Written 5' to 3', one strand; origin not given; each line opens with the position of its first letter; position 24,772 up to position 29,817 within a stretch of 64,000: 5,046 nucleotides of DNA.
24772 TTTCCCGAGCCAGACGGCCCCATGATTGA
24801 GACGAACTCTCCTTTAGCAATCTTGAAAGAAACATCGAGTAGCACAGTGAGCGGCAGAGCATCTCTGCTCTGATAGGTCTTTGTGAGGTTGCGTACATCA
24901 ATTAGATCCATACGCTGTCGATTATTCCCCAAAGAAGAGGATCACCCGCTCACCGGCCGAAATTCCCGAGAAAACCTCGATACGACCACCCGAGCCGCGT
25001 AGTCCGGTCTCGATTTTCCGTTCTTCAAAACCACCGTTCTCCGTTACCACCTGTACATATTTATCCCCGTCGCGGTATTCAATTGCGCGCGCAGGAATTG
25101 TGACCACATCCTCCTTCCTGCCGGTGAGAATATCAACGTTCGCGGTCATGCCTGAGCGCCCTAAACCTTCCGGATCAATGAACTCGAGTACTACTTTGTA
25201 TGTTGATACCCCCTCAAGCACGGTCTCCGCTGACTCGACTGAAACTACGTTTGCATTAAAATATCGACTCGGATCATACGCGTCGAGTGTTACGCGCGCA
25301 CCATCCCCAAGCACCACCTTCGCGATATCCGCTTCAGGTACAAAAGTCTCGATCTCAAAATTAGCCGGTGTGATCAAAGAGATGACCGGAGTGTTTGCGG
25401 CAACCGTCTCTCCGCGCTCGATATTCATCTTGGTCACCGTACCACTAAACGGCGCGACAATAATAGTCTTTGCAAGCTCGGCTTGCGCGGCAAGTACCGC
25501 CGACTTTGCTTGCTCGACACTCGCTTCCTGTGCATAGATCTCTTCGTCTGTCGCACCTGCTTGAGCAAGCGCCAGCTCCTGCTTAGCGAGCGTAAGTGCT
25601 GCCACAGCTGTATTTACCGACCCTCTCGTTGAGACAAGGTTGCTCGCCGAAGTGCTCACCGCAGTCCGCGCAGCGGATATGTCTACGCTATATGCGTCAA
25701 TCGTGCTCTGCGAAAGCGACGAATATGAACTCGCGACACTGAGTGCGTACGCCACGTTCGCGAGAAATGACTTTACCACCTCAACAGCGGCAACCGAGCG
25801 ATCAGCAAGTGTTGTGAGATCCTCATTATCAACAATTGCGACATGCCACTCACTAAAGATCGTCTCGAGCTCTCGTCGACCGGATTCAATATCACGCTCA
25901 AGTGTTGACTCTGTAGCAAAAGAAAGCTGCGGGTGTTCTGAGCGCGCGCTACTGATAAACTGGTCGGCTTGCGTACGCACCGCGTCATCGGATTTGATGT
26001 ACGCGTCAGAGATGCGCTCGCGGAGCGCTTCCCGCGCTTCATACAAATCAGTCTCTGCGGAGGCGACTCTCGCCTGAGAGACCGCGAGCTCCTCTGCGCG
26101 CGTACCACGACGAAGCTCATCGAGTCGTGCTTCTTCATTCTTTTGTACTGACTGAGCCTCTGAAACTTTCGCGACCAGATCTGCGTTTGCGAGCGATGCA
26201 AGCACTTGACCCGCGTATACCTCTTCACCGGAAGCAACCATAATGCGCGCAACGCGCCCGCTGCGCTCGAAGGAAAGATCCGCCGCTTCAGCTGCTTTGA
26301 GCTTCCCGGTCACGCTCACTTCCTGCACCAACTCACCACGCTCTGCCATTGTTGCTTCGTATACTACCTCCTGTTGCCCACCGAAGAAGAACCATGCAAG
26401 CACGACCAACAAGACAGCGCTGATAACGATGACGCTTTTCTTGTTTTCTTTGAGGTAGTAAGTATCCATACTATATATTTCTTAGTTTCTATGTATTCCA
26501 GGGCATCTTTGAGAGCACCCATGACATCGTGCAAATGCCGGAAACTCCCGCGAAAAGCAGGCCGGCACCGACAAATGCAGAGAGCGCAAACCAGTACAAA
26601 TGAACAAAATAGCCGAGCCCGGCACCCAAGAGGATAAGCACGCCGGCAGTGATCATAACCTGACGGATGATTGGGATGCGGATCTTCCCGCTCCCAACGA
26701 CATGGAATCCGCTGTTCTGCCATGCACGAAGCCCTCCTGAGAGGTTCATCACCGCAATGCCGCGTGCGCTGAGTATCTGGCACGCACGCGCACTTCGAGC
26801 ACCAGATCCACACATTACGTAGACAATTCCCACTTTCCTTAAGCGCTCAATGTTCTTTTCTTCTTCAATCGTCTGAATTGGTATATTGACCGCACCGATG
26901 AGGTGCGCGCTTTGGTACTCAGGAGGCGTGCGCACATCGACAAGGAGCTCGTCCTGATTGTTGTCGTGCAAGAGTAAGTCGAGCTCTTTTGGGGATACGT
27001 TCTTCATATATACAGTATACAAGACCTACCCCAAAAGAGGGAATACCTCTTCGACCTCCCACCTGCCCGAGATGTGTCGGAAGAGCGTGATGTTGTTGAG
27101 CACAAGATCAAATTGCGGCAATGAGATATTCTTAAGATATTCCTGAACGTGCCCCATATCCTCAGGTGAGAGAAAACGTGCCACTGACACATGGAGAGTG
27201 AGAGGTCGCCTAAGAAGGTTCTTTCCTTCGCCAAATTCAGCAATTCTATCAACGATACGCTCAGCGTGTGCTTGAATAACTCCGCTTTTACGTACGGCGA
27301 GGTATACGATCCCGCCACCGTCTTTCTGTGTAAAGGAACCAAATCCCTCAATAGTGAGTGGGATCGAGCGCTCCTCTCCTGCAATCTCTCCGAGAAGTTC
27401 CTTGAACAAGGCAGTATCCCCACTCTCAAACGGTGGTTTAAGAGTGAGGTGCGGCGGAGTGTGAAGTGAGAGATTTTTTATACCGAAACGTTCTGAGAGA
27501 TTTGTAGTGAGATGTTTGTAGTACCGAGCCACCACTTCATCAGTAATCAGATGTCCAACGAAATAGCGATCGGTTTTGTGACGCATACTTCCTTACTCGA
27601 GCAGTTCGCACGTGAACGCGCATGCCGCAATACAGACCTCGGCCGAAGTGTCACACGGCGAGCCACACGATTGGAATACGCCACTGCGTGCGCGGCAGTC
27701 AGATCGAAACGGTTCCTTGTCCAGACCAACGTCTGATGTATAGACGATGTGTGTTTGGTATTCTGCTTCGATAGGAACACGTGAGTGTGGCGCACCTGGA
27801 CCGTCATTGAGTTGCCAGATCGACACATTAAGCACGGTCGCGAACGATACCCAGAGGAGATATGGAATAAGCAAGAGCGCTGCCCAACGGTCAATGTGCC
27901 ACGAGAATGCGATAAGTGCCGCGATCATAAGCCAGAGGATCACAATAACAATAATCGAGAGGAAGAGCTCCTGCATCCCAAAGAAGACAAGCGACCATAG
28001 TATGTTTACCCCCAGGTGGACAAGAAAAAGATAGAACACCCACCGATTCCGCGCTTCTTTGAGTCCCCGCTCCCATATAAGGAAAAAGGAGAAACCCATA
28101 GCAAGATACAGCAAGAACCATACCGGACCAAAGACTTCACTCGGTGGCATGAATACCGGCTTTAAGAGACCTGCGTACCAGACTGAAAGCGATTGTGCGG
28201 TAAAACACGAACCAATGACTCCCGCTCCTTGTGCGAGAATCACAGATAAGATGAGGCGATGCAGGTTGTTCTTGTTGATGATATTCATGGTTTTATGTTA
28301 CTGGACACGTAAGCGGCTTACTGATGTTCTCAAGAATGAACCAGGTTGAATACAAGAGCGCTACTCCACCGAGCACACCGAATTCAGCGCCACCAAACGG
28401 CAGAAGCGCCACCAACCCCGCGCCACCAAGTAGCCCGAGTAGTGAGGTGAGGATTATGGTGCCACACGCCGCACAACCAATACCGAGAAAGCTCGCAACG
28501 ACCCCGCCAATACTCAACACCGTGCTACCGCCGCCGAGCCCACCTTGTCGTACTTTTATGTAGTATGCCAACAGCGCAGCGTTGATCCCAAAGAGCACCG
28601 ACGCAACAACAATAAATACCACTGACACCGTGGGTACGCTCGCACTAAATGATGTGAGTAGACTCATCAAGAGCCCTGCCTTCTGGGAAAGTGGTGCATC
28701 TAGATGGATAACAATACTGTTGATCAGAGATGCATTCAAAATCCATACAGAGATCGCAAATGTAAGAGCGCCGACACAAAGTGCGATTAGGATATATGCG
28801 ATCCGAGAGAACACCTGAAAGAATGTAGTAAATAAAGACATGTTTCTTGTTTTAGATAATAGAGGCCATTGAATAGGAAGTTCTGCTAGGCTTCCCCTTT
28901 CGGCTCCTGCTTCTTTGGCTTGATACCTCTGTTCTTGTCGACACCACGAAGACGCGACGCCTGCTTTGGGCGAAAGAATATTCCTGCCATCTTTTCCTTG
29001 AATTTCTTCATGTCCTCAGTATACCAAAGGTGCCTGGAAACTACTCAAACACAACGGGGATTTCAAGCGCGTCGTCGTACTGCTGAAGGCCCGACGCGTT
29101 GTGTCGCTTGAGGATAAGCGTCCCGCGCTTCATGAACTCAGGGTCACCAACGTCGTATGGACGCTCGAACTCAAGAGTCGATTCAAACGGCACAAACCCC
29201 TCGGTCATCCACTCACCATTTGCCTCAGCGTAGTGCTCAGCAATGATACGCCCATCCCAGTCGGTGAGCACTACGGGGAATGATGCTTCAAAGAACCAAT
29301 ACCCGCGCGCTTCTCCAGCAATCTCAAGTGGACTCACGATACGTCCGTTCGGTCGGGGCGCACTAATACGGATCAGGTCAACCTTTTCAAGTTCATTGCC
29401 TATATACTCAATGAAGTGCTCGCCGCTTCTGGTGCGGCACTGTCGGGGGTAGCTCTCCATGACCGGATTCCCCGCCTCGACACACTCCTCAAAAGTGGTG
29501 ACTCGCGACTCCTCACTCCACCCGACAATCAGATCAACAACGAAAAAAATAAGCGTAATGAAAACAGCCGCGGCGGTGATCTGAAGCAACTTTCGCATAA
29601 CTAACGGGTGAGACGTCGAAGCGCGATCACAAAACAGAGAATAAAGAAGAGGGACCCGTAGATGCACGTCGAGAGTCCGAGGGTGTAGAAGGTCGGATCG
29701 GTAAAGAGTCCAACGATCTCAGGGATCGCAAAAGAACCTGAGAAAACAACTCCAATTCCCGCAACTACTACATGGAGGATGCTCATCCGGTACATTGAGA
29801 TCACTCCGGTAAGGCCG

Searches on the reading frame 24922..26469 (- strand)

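Call 37: search_protein_families(library=pfam, proteins=[window:24922-26469:-], max_evalue=0.001)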
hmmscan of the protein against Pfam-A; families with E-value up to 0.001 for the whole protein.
window:24922-26469:- (515 aa): 4 families
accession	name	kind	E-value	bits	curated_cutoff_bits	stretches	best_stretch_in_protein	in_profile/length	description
PF13437.12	HlyD_3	-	3.6e-15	57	22.2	1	337-434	2-97/106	HlyD family secretion protein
PF16576.10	HlyD_D23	-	2.2e-12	47.2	30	1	318-443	91-214/214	Barrel-sandwich domain of CusB or HlyD membrane-fusion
PF00364.28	Biotin_lipoyl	-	9e-07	29.1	22.1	0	333-364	41-72/73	Biotin-requiring enzyme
PF13533.13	Biotin_lipoyl_2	-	9.4e-05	22.6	29.8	0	70-93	8-31/32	Biotin-lipoyl like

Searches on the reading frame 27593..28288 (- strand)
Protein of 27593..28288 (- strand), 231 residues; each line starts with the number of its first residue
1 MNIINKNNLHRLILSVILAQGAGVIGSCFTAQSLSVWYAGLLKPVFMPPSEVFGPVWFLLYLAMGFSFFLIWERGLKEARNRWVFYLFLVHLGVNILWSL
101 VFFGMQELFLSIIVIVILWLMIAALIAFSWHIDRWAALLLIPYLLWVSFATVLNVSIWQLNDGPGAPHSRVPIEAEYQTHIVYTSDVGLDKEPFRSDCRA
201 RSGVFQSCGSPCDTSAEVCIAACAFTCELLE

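Call 37: search_protein_families(library=pfam, proteins=[window:27593-28288:-], max_evalue=0.001)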
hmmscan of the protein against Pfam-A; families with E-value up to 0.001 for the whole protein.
window:27593-28288:- (231 aa): 1 family
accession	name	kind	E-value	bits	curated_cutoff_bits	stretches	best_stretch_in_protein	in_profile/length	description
PF03073.20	TspO_MBR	-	3.5e-43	147.2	24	1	16-158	2-144/145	TspO/MBR family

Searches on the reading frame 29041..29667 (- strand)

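Call 37: search_protein_families(library=pfam, proteins=[window:29041-29667:-], max_evalue=0.001)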
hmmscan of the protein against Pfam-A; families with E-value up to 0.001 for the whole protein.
window:29041-29667:- (208 aa): 1 family
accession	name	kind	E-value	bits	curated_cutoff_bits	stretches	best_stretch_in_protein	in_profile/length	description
PF10648.15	Gmad2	-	5.4e-12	46.3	25.7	1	99-170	2-68/86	Immunoglobulin-like domain of bacterial spore germination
